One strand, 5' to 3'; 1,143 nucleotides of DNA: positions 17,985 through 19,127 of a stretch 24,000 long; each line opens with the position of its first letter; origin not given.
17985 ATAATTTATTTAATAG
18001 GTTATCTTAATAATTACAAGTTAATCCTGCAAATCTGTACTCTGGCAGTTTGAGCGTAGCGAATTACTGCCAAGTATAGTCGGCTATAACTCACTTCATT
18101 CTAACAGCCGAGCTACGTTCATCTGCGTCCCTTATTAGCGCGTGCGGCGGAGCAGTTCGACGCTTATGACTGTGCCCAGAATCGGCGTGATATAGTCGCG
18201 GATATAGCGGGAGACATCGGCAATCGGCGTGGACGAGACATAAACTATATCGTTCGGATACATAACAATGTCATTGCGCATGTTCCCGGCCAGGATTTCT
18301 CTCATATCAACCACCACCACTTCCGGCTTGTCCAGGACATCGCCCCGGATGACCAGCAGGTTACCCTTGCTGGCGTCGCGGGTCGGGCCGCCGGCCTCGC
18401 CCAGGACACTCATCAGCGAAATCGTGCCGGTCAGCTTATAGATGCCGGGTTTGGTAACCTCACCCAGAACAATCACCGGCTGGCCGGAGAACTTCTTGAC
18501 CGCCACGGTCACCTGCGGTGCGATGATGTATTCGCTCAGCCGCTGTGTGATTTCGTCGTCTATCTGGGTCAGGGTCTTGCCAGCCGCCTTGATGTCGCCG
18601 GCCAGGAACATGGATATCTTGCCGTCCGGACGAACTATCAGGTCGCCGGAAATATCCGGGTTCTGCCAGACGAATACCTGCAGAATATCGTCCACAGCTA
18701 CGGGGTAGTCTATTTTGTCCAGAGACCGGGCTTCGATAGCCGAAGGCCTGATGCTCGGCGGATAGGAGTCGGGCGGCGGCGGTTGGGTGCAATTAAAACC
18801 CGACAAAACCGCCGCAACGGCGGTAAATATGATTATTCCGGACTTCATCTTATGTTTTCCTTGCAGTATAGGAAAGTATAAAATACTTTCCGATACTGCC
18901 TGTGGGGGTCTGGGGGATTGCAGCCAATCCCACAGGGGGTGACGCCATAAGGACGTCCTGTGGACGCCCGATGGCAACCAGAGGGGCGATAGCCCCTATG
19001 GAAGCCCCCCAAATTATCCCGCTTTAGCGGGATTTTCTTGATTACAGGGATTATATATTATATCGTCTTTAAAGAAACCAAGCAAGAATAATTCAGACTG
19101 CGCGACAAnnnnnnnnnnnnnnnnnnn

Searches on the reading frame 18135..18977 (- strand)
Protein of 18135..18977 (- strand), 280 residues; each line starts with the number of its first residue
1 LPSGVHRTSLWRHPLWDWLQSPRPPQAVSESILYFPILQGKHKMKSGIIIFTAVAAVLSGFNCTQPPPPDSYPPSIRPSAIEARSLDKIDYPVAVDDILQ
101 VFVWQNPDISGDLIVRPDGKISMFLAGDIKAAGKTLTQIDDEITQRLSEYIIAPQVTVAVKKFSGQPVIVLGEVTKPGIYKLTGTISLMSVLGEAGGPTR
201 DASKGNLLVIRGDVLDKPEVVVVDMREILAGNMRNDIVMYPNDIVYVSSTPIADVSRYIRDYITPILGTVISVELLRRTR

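Call 37: search_protein_families(library=pfam, proteins=[window:18135-18977:-], max_evalue=0.001)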
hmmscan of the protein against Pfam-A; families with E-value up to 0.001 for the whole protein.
window:18135-18977:- (280 aa): 3 families
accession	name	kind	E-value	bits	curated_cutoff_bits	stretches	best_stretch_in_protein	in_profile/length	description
PF02563.21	Poly_export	-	1.2e-21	77.1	28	1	90-161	6-77/77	Polysaccharide biosynthesis/export protein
PF22461.2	SLBB_2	-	6.3e-10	39.5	27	1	167-247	2-79/79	SLBB domain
PF10531.15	SLBB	-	4.5e-09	36.4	27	1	168-218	2-50/55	SLBB domain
